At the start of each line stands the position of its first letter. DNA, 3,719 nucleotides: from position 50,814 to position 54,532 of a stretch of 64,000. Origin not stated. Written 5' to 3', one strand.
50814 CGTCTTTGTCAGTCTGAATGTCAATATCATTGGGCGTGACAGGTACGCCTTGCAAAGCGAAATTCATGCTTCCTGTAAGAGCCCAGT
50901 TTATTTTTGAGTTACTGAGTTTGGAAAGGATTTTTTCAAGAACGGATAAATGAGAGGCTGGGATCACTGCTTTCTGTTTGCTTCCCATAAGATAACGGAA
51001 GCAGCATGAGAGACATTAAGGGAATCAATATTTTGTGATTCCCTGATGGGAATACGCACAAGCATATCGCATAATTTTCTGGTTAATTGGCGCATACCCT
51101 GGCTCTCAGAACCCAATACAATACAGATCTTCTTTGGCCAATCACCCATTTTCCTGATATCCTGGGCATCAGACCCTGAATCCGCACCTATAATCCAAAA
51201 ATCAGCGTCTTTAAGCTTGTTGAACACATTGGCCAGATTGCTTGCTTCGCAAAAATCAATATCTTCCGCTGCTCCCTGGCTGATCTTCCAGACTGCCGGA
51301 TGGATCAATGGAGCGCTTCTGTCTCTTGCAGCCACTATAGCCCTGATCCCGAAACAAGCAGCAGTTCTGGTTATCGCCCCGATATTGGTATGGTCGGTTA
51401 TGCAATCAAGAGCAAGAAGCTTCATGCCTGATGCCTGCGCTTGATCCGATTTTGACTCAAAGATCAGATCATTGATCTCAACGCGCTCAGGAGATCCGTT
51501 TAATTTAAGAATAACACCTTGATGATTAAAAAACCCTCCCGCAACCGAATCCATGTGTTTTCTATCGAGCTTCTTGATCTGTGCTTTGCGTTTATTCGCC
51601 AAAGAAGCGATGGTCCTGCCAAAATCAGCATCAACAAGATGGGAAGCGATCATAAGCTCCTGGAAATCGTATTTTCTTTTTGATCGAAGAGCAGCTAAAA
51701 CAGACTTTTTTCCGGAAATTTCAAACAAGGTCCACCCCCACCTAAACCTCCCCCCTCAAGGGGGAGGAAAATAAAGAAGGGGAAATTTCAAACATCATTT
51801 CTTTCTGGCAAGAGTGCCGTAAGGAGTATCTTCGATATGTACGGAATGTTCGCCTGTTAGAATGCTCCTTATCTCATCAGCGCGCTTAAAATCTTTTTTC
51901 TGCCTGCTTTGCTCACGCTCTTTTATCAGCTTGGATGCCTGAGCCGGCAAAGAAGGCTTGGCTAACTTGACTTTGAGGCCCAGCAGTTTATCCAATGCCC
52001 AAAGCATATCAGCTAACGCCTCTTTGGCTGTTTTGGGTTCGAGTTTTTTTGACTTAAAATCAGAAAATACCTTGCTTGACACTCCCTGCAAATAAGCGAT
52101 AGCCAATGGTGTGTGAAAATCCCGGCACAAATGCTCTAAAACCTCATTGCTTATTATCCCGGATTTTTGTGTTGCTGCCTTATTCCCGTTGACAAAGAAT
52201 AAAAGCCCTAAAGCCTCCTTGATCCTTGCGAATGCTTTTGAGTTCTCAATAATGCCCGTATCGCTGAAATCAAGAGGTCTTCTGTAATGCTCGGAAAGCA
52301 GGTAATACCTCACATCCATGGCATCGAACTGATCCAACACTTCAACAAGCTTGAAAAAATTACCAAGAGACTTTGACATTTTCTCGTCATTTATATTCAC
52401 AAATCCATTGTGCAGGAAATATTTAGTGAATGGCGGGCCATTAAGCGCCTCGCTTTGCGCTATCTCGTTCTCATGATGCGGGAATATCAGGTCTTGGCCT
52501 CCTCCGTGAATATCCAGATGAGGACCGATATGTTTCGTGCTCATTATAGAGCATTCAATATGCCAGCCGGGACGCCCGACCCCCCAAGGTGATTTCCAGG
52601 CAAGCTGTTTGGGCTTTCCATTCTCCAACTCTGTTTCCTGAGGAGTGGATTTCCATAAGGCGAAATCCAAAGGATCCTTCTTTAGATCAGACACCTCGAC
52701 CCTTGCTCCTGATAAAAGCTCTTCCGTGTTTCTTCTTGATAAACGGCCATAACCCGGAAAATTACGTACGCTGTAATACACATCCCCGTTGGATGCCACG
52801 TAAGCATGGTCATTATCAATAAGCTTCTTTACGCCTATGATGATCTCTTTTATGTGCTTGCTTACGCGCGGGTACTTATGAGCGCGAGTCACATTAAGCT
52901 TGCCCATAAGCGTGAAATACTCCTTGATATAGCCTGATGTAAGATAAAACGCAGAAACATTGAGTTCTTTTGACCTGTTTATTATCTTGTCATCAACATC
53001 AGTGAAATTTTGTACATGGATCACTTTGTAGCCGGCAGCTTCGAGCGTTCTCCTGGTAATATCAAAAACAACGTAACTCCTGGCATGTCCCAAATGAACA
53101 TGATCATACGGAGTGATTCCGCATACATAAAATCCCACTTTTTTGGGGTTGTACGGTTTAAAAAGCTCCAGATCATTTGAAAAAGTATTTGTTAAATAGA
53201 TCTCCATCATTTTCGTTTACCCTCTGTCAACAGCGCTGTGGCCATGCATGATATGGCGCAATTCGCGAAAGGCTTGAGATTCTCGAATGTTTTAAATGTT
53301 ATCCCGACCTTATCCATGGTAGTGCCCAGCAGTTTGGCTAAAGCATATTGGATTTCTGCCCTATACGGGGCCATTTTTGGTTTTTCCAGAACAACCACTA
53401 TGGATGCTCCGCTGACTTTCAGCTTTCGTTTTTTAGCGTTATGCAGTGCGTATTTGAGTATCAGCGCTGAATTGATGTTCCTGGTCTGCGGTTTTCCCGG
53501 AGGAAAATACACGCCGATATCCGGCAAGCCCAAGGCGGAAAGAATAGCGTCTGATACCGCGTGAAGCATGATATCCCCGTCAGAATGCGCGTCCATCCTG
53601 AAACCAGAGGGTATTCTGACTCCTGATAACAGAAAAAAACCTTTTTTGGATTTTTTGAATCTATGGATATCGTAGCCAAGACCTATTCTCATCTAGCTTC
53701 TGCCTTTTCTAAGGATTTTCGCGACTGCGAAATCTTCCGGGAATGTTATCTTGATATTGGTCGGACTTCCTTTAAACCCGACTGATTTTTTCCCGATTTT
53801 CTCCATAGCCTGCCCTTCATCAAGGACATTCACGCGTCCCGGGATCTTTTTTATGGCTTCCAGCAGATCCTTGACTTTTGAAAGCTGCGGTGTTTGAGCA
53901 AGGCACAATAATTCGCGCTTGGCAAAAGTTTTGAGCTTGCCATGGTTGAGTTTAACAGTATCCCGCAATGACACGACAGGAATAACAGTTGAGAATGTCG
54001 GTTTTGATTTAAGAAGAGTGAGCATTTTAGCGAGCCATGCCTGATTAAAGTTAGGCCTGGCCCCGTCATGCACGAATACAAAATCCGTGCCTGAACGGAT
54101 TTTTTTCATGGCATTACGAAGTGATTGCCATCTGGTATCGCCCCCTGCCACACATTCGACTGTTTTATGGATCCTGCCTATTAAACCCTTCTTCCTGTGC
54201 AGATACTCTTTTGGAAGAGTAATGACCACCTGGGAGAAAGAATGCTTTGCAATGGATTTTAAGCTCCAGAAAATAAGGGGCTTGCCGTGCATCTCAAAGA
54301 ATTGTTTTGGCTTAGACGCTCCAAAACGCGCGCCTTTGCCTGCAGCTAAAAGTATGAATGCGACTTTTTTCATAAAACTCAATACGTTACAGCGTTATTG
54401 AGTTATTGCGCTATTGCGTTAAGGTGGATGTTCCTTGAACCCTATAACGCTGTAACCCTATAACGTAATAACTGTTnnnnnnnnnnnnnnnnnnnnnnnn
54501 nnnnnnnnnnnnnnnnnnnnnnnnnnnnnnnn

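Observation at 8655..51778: About a dozen palindromic repeat types saturate the intergenic DNA and spill into coding sequence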

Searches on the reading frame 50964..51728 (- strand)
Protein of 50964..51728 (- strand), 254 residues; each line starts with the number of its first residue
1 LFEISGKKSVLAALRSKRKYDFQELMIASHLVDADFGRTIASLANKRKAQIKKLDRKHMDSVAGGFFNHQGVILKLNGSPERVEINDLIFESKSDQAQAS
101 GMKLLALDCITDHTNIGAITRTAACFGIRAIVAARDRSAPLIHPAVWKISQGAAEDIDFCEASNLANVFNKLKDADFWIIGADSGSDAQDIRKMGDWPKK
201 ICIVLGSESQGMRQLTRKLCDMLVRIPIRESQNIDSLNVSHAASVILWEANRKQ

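Call 18: search_protein_families(library=pfam, proteins=[window:50964-51728:-])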
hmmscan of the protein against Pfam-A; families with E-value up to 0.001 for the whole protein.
window:50964-51728:- (254 aa): 2 families
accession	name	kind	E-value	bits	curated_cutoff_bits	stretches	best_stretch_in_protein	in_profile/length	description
PF00588.24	SpoU_methylase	-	2.8e-37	128.4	29.7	1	104-248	3-142/142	SpoU rRNA Methylase family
PF08032.17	SpoU_sub_bind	-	1.1e-10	42.1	22.8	1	5-78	3-72/76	RNA 2'-O ribose methyltransferase substrate binding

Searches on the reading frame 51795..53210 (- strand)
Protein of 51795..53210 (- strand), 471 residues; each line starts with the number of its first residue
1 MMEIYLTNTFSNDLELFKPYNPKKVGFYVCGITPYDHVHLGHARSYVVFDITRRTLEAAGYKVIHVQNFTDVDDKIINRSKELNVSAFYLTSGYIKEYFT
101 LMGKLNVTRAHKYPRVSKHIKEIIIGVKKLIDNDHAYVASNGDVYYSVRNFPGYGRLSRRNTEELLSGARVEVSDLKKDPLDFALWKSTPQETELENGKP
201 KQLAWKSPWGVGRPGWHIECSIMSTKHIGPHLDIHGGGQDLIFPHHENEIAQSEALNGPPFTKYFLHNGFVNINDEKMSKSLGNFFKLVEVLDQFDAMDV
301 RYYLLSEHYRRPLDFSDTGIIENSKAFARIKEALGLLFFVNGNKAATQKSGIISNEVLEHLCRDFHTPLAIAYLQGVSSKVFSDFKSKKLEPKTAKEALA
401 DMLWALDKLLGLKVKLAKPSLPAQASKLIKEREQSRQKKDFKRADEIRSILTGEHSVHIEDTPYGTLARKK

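Call 57: search_protein_families(library=pfam, proteins=[window:51795-53210:-], max_evalue=0.0001)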
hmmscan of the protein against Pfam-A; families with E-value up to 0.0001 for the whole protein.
window:51795-53210:- (471 aa): 4 families
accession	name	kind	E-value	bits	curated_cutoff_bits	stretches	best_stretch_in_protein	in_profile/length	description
PF01406.26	tRNA-synt_1e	-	6.9e-123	410.3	27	1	17-321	2-297/301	tRNA synthetases class I (C) catalytic domain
PF09334.17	tRNA-synt_1g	-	2.2e-11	43.6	20.1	1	262-319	312-370/391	tRNA synthetases class I (M)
PF00133.28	tRNA-synt_1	-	6.1e-06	25.7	22.7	1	234-313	331-411/414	tRNA synthetases class I (I, L, M and V)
PF01921.24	tRNA-synt_1f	-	1.5e-05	24.5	27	0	268-334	273-339/360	tRNA synthetases class I (K)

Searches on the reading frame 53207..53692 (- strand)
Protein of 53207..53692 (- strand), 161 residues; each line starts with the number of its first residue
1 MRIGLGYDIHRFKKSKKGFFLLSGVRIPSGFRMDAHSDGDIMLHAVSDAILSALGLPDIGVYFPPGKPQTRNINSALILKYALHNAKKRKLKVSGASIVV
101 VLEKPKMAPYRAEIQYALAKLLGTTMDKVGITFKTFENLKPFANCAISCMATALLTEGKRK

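Call 57: search_protein_families(library=pfam, proteins=[window:53207-53692:-], max_evalue=0.0001)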
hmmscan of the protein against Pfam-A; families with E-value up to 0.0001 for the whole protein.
window:53207-53692:- (161 aa): 1 family
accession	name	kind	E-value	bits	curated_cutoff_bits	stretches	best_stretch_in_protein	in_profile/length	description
PF02542.21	YgbB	-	3.7e-44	151.2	26.7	1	1-155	1-154/155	YgbB family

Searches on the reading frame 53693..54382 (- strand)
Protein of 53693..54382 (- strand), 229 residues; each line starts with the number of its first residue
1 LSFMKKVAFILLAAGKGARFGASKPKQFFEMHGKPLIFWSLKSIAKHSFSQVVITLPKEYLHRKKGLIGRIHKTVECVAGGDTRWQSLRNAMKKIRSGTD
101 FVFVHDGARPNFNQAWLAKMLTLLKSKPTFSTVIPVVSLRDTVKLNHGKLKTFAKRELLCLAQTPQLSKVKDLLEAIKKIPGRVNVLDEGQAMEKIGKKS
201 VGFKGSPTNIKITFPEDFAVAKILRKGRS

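Call 59: search_protein_families(library=pfam, proteins=[window:53693-54382:-], max_evalue=0.0001)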
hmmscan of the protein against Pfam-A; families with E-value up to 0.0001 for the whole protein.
window:53693-54382:- (229 aa): 2 families
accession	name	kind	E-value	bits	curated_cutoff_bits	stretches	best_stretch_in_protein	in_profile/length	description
PF01128.25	IspD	-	2.4e-43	148.9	27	1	7-223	1-217/221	2-C-methyl-D-erythritol 4-phosphate cytidylyltransferase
PF12804.13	NTP_transf_3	-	2.2e-10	41.4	27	1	10-135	2-121/160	MobA-like NTP transferase domain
